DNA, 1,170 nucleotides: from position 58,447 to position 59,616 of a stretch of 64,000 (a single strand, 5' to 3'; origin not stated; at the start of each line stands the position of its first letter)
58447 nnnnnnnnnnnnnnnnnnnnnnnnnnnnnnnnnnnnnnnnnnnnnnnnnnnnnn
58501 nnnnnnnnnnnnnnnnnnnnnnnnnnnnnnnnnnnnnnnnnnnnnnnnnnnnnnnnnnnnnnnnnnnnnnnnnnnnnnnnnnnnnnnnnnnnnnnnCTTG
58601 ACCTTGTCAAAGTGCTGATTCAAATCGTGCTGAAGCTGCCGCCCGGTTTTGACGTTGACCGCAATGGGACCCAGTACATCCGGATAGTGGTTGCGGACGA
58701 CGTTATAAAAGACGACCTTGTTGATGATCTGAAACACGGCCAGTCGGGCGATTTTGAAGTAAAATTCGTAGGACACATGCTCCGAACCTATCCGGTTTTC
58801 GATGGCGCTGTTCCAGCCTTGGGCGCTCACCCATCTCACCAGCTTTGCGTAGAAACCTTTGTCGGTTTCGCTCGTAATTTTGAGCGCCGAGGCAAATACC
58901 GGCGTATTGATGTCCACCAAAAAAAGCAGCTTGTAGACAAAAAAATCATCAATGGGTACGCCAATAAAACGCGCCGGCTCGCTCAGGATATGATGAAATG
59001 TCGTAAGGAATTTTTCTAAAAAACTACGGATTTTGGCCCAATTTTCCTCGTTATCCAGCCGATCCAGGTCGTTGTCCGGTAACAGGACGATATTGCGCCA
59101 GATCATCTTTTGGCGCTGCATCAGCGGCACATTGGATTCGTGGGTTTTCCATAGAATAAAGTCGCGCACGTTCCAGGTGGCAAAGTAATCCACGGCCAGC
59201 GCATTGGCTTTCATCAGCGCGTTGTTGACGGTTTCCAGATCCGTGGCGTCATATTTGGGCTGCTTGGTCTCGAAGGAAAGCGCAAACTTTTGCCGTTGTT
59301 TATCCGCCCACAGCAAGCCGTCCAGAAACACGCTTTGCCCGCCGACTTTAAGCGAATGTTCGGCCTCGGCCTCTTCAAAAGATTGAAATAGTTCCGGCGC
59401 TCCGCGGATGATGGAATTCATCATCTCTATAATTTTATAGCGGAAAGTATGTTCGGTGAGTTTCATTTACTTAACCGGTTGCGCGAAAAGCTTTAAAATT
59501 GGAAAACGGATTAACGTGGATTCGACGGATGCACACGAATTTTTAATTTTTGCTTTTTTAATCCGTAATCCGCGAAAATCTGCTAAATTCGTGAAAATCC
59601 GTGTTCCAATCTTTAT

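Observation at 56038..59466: Solitary 1142-aa fused nuclease/methyltransferase/TRD gene (Type IIG/IIL-like), with a ~220-aa C-terminal extension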

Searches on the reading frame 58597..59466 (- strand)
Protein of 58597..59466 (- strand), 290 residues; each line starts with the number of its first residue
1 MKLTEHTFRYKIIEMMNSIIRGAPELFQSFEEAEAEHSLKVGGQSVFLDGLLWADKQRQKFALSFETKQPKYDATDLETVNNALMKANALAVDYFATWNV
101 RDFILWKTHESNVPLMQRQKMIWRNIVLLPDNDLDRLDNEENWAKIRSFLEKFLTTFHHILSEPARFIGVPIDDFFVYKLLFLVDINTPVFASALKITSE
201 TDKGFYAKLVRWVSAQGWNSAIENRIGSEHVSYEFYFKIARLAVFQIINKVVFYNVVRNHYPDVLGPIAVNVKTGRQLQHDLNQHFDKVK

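Call 34: predict_structure(alignment_id=A3)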
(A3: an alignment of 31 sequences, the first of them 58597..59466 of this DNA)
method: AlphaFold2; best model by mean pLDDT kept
length: 290 residues; sequences in the alignment: 31
mean_pLDDT: 90.2   pTM: 0.80
mean pLDDT of the five models: 90.2, 90.1, 90.1, 90.1, 90.1
residues with pLDDT >= 90: 177; 70-90: 110; 50-70: 3; < 50: 0
segments of 3 or more residues with pLDDT < 50: none
pLDDT, mean of each block of 10 residues (from residue 1): 88 97 95 89 84 94 94 91 94 96 95 91 88 86 97 96 79 84 86 91 92 88 85 90 89 92 89 82 90
secondary structure, 60 per line:
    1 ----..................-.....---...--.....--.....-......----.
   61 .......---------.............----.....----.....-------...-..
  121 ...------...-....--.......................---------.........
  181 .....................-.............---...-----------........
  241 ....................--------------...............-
elements in order: H5-22 H24-28 E32-34 E37-41 E44-48 E50-55 E60-67 H77-89 E94-98 E103-107 E119-123 H134-137 H140-162 H172-201 H203-215 H233-260 H275-289

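Call 62: search_solved_structures(query=A3, max_evalue=10)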
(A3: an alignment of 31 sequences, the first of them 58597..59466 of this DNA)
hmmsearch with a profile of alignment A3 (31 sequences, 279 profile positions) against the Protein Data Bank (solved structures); distinct sequences matched with E-value up to 10: 2.
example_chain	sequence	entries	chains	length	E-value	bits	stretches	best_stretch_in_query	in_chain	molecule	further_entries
6kos_A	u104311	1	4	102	0.044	16.4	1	131-210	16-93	SUWA (Super WA20)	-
7wf6_A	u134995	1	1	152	0.72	12.4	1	135-205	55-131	Sorting nexin-13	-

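Call 63: search_protein_families(library=pfam, alignment_id=A3, max_evalue=1)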
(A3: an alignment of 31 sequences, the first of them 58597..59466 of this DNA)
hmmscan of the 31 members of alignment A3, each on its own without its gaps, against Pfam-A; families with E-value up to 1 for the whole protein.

A. member 1, window:58597-59466:- (290 aa): 0 families

B. families by the number of members that match (of 31 scanned): 18 families
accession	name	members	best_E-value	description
PF13588.12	HSDR_N_2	10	1.9e-06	Type I restriction enzyme R protein N terminus (HSDR_N)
PF08774.17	VRR_NUC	5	0.00097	VRR-NUC domain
PF07423.16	DUF1510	3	0.0014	Domain of unknown function (DUF1510)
PF23559.1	WH_DRP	2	0.062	Disease resistance protein Winged helix domain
PF18808.7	Importin_rep_4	1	0.0011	Importin repeat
PF13320.12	GH123_cat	1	0.0041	Glycoside hydrolase 123, catalytic domain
PF01861.22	BpsA_C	1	0.0056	Branched-chain polyamine synthase A C-terminal domain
PF01594.21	AI-2E_transport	1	0.0079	AI-2E family transporter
PF17784.7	Sulfotransfer_4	1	0.011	Sulfotransferase domain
PF06250.17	YhcG_C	1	0.02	YhcG PDDEXK nuclease domain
PF14735.11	HAUS4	1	0.049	HAUS augmin-like complex subunit 4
PF25591.1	LRV_2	1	0.068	Leucine Rich Repeat Variant domain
PF01718.22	Orbi_NS1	1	0.098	Orbivirus non-structural protein NS1, or hydrophobic tubular protein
PF19095.5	DUF5783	1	0.12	Family of unknown function (DUF5783)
PF04313.20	HSDR_N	1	0.13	Type I restriction enzyme R protein N terminus (HSDR_N)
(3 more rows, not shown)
